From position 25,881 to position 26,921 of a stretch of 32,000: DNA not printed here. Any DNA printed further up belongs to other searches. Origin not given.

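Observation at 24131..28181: Out-of-context enzyme cassette: Nudix / ArgC-like reductase / CoaB-like ligase unit plus an orphan 132-aa protein and a swivel-less PPDK_N-like ATP-grasp protein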

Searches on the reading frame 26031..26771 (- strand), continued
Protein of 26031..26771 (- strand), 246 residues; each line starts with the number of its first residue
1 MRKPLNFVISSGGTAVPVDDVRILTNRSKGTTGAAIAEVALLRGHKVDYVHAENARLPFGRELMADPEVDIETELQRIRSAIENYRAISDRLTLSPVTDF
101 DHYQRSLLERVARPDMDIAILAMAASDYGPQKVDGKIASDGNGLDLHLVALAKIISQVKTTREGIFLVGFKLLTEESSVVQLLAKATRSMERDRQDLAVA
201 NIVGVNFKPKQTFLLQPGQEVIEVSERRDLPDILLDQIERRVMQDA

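Call 47: search_solved_structures(query=A2, max_evalue=0.001, show_alignments=3)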
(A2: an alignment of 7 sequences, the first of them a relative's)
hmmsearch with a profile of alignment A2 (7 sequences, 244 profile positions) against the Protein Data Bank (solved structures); distinct sequences matched with E-value up to 0.001: 8.
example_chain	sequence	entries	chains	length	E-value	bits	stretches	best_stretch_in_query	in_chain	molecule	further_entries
2gk4_A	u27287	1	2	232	2.5e-33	118.8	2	131-240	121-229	conserved hypothetical protein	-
5int_A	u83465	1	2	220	5.2e-19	71.9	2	92-240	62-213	Phosphopantothenate--cysteine ligase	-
7edz_D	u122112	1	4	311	9.7e-19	71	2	119-230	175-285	Phosphopantothenate--cysteine ligase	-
1p9o_A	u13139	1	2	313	1.2e-18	70.6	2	119-230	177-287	Phosphopantothenoylcysteine synthetase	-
1u7u_A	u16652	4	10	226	1.4e-18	70.5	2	3-72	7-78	Coenzyme A biosynthesis bifunctional protein coaBC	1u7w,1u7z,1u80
6ai8_A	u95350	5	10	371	1.4e-15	60.6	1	2-68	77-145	Phosphopantothenate--cysteine ligase CAB2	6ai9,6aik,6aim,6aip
4qji_A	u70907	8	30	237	8.2e-13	51.6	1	6-54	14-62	Phosphopantothenate--cysteine ligase | Coenzyme A biosynthesis bifunctional protein CoaBC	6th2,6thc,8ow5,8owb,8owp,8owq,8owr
6tgv_A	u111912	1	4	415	6.6e-12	48.6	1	7-54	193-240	Coenzyme A biosynthesis bifunctional protein CoaBC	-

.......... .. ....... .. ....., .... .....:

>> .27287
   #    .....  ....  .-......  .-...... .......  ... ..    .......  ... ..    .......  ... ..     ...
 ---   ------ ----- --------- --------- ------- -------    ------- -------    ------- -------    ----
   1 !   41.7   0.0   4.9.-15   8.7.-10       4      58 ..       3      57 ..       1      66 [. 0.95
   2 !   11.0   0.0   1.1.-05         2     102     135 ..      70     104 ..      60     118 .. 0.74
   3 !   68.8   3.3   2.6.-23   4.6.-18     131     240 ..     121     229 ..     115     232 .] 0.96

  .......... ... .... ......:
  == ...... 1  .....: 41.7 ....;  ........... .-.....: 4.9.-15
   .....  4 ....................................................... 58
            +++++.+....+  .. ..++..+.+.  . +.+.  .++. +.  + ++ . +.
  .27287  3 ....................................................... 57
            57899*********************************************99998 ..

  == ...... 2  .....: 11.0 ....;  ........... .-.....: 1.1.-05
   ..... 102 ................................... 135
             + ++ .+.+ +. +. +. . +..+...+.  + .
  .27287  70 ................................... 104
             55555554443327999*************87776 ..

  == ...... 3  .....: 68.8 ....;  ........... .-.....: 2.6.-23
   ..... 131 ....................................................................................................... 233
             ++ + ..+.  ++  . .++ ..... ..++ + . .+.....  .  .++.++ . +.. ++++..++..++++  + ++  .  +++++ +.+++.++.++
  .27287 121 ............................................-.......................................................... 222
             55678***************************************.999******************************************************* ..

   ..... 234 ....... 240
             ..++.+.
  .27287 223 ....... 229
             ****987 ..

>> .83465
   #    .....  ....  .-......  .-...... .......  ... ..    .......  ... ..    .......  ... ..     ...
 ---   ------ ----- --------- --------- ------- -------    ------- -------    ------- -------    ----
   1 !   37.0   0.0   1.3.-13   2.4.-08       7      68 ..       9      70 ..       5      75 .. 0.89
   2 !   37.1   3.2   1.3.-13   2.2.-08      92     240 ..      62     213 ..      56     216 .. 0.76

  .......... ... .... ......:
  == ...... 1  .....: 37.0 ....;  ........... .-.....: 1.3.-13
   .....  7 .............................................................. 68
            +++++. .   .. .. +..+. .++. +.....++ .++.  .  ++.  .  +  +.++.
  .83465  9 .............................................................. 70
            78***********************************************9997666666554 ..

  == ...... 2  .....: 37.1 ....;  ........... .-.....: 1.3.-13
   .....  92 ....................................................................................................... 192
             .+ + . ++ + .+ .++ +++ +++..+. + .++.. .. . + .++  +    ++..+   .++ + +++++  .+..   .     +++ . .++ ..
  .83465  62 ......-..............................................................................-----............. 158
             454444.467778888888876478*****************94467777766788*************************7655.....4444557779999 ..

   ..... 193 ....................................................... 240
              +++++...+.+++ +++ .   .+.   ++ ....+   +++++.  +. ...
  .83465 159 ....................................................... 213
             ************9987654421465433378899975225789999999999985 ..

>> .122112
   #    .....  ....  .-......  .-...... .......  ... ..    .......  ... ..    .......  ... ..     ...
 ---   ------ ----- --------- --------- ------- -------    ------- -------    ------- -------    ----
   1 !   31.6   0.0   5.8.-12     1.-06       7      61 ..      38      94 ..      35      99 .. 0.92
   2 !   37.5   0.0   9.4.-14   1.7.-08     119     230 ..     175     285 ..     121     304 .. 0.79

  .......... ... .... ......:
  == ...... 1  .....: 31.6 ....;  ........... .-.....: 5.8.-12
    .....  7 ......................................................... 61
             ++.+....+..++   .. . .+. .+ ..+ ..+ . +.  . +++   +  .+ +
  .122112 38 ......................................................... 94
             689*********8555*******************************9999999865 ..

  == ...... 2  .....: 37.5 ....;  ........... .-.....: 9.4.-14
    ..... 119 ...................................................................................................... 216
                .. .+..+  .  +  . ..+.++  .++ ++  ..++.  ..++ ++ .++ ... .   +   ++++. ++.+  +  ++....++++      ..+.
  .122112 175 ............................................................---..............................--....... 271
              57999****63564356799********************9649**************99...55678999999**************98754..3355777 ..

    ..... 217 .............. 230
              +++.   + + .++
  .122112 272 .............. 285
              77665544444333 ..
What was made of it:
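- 26031..26771 (-): CoaB-like (DFP C-terminal domain) carboxylate-nucleotidyl ligase, 246 aa. Its ATG overlaps the ArgC-like stop codon (ATGA). The best PDB hit is 2gk4, deposited as a conserved hypothetical protein (E 2.5e-33, call 47).
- The best solved relative (2gk4, E 2.5e-33) is a monofunctional, CoaB-sized DFP-domain protein, and the next hits are named PPCS enzymes (call 47). The K-I-x-S loop resembles that of human PPCS and 2gk4 (call 47).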

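Call 60: search_protein_families(library=pfam, proteins=[L012:2376-3452:-, L012:3590-4672:+, L012:4784-5647:-, L012:5637-6482:-, L012:6570-7931:+, L012:7928-8575:+, L012:8876-10129:+], max_evalue=0.05)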
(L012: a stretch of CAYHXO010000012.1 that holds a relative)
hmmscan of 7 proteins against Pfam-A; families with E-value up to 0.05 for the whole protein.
L012:2376-3452:- (358 aa): 2 families
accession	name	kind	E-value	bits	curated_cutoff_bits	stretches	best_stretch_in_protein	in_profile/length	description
PF13310.11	Virulence_RhuM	-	3.7e-22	79.3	33.7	1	98-179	1-85/252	Virulence protein RhuM family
PF02661.23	Fic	-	1.6e-10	42.1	24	1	264-315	34-93/93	Fic/DOC family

L012:3590-4672:+ (360 aa): 1 family
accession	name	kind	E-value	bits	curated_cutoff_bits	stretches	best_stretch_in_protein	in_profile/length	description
PF11379.13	DUF3182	-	3.9e-49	167.9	26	1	25-350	18-350/354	Protein of unknown function (DUF3182)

L012:4784-5647:- (287 aa): 0 families

L012:5637-6482:- (281 aa): 4 families
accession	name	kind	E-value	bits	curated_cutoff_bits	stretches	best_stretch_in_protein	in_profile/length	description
PF02223.23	Thymidylate_kin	-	1.5e-07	31.8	27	1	15-174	1-140/185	Thymidylate kinase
PF13521.12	AAA_28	-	1.2e-06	29.3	27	1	13-168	2-128/164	AAA domain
PF05370.16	DUF749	-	0.025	15.1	25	0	215-273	13-70/87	Domain of unknown function (DUF749)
PF00005.33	ABC_tran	-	0.041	14.9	25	0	7-72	8-75/137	ABC transporter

L012:6570-7931:+ (453 aa): 4 families
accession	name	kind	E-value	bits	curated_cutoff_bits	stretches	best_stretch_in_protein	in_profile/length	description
PF02826.25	2-Hacid_dh_C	-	0.00091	19.1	25.1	1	210-266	35-94/178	D-isomer specific 2-hydroxyacid dehydrogenase, NAD binding domain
PF03435.24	Sacchrp_dh_NADP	-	0.015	16.1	25.1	1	216-250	3-39/129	Saccharopine dehydrogenase NADP binding domain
PF02254.24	TrkA_N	-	0.023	15.5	23.8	0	215-246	2-33/116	TrkA-N domain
PF13241.12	NAD_binding_7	-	0.03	15.4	22.1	0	212-279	8-77/104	Putative NAD(P)-binding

L012:7928-8575:+ (215 aa): 3 families
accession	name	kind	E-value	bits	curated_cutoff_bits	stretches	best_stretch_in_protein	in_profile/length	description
PF13191.12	AAA_16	-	0.0039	18.2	32.6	1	5-105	21-138/167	AAA ATPase domain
PF24883.2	NPHP3_N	-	0.008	16.8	24.8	1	6-36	20-50/164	Nephrocystin 3, N-terminal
PF02224.24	Cytidylate_kin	-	0.0083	16.3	26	0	131-210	126-207/211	Cytidylate kinase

L012:8876-10129:+ (417 aa): 3 families
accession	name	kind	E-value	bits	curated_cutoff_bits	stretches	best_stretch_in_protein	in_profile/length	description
PF13304.12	AAA_21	-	1.1e-35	124.7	27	1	46-357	2-304/304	AAA domain, putative AbiEii toxin, Type IV TA system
PF13175.12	AAA_15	-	1.7e-10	41.5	32.1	1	35-351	24-369/374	AAA ATPase domain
PF02463.25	SMC_N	-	2.4e-05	24.3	40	1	45-66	26-47/220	RecF/RecN/SMC N terminal domain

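Call 63: search_solved_structures(query=L012:3590-4672:+, max_evalue=1)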
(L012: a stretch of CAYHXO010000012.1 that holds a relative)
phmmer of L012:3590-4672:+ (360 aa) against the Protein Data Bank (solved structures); distinct sequences matched with E-value up to 1: 2.
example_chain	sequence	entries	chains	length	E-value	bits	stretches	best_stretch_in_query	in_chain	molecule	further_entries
5x0n_A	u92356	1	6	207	0.74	12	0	251-310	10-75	LysR family transcriptional regulator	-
5fhk_A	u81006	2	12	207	0.75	12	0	251-310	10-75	LysR family transcriptional regulator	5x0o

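Call 66: find_encoding_contigs(protein=P0003, flank=5000, max_places=3)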
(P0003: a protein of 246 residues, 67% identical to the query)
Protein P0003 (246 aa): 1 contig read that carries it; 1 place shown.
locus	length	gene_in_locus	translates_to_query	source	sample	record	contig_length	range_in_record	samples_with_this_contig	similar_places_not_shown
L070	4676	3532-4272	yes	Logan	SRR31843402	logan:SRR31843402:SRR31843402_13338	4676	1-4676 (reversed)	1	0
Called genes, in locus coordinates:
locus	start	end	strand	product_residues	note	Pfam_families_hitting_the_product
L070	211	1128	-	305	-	PF03741:TerC (weak), PF04332:DUF475, PF03741:TerC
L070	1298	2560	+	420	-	-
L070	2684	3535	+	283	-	PF01118:Semialdhyde_dh (faint), PF22698:Semialdhyde_dhC_1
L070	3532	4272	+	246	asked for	PF04127:DFP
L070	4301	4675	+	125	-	?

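Call 73: search_dna_similar(query=window:26031-26771:-, collection=phages, mode=protein, max_evalue=0.001, max_rows=15)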
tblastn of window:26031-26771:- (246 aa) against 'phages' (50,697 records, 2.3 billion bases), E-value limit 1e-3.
Records with a match: 15; places in all: 15; records where one place covers at least 80% of the query: 14.
Best place of each record, by identity: <60% 15.
By first word of the organism name: Bacteriophage 5; uncultured 3; Methanothermobacter 2; Listeria 2; Staphylococcus 2; Enterococcus 1.
By host as written in the record: - 10; Listeria monocytogenes 2; Staphylococcus aureus 2; Enterococcus faecalis 1.
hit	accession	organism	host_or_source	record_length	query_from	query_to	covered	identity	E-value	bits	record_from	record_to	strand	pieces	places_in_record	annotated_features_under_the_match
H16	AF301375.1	Methanothermobacter phage psiM100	-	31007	5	242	97%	26.8%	4e-11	68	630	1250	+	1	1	mtw1216: MTW1216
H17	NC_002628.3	Methanothermobacter phage psiM100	-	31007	5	242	97%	26.8%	4e-11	68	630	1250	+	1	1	mtw1216: bifunctional phosphopantothenoylcysteine ...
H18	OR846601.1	Enterococcus phage Efs 1-1-1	Enterococcus faecalis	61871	5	241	96%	26.7%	6e-14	77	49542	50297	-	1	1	record has no annotation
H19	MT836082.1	Bacteriophage sp.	human fecal samples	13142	5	241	96%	26.6%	4e-11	68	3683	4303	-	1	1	record has no annotation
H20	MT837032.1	Bacteriophage sp.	human fecal samples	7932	5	244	98%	25.9%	6e-11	67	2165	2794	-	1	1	record has no annotation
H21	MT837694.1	Bacteriophage sp.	human fecal samples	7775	9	241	95%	26.3%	9e-12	70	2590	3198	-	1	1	record has no annotation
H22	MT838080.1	Bacteriophage sp.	human fecal samples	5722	8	238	94%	25.9%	6e-9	62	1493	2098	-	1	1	record has no annotation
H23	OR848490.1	Listeria phage LM 4-14-1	Listeria monocytogenes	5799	5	238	95%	25.4%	1e-6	55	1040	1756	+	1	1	record has no annotation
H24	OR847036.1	Listeria phage LM 4-11-1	Listeria monocytogenes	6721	5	238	95%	25.4%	1e-6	55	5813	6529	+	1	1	record has no annotation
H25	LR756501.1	uncultured phage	metagenomic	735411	5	201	80%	28.8%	2e-9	63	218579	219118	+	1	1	record has no annotation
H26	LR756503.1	uncultured phage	metagenomic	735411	5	201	80%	28.8%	2e-9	63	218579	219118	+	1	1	record has no annotation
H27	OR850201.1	Staphylococcus phage SA 1298 Kay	Staphylococcus aureus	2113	8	241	95%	23.7%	3e-5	50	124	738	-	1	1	record has no annotation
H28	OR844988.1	Staphylococcus phage SA 1306 Kay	Staphylococcus aureus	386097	8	241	95%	23.7%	4e-5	50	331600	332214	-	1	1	record has no annotation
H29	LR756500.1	uncultured phage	metagenomic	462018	8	201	79%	27.8%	8e-11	67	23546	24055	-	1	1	record has no annotation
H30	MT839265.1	Bacteriophage sp.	human fecal samples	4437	9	207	81%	25.1%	5e-7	56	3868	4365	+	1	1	record has no annotation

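Call 102: search_protein_families(library=pfam, proteins=[L012:3590-4672:+], max_evalue=10)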
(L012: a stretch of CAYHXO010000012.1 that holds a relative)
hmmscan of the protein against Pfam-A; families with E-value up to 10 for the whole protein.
L012:3590-4672:+ (360 aa): 1 family
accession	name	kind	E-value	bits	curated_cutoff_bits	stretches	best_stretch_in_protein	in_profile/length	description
PF11379.13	DUF3182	-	3.9e-49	167.9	26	1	25-350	18-350/354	Protein of unknown function (DUF3182)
